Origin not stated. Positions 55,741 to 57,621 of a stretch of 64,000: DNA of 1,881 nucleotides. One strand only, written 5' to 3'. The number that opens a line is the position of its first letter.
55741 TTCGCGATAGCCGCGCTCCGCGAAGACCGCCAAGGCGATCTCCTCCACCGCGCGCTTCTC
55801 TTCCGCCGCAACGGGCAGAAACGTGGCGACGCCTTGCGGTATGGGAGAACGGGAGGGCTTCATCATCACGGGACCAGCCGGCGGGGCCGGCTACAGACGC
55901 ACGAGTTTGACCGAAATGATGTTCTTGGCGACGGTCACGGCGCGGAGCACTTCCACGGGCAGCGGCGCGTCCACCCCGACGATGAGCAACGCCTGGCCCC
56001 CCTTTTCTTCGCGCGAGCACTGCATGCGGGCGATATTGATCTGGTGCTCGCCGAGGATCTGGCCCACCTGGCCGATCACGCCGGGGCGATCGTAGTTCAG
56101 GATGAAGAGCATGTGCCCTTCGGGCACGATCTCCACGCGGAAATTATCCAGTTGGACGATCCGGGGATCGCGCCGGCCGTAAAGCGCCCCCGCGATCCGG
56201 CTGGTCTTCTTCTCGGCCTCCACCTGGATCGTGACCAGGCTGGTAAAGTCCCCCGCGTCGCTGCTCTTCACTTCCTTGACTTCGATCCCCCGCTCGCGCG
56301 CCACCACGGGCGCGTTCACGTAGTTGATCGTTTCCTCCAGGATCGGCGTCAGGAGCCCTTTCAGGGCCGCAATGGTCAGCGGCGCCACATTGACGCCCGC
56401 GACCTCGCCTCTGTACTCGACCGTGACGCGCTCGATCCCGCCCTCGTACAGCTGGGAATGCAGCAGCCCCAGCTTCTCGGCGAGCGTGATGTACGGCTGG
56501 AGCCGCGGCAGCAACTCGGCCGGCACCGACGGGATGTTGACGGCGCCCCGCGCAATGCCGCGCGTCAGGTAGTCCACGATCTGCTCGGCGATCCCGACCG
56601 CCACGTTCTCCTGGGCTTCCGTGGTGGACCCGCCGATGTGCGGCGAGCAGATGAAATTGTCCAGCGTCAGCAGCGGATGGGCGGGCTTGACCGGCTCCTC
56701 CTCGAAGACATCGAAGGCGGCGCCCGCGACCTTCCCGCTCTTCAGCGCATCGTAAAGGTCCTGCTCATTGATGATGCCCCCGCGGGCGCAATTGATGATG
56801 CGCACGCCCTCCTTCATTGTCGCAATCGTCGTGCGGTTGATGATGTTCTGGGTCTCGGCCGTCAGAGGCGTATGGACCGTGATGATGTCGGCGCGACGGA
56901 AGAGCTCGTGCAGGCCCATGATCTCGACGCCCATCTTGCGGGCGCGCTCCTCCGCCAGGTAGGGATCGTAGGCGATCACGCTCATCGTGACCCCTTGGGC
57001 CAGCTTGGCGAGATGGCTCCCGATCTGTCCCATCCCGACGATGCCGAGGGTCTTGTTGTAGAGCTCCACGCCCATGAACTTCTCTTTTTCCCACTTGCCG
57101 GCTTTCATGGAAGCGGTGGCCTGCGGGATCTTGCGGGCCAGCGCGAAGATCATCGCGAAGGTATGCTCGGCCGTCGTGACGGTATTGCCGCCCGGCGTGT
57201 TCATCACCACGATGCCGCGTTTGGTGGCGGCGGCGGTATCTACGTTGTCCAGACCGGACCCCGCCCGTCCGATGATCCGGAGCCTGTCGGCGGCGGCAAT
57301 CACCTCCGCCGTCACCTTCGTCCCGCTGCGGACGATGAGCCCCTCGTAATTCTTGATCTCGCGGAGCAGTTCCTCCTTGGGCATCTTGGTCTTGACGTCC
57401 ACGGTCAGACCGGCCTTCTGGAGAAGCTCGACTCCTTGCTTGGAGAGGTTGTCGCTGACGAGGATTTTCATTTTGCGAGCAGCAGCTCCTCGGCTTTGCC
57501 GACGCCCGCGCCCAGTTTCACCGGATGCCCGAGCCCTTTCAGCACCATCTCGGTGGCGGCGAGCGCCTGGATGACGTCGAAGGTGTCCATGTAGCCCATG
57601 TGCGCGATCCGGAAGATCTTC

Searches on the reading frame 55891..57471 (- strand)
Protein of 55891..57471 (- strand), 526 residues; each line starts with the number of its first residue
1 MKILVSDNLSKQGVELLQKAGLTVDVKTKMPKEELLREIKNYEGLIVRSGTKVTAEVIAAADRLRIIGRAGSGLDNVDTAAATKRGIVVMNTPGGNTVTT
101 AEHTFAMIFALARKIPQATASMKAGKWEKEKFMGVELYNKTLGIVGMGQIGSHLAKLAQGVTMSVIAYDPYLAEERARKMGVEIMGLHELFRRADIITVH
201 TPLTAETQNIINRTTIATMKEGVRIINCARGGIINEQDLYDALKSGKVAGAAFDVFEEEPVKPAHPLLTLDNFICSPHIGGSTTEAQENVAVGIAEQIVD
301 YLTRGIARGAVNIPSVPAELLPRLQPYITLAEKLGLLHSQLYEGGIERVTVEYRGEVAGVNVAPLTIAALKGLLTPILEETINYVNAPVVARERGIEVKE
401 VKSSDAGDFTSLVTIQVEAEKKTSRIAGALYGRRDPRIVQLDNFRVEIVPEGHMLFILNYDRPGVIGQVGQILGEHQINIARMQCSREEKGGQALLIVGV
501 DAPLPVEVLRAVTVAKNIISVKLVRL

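Call 6: search_protein_families(library=pfam, proteins=[window:55891-57471:-], max_evalue=0.001)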
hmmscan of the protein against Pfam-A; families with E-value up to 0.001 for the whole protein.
window:55891-57471:- (526 aa): 6 families
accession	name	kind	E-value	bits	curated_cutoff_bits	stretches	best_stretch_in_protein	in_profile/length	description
PF02826.25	2-Hacid_dh_C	-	4.8e-66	222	25.1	1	105-280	1-178/178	D-isomer specific 2-hydroxyacid dehydrogenase, NAD binding domain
PF00389.36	2-Hacid_dh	-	1.4e-40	138.5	24.6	1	3-312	1-134/134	D-isomer specific 2-hydroxyacid dehydrogenase, catalytic domain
PF19304.4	PGDH_inter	-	9.9e-40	135.8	27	1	323-441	1-118/119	D-3-phosphoglycerate dehydrogenase intervening domain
PF01842.31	ACT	-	2.4e-11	43.6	27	1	453-512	1-61/66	ACT domain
PF22629.2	ACT_AHAS_ss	-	8.5e-05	23.1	27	1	457-502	3-48/67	AHAS small subunit-like ACT domain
PF07991.19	KARI_N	-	0.00015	21.8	20.6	1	137-231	2-96/165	Acetohydroxy acid isomeroreductase, NADPH-binding domain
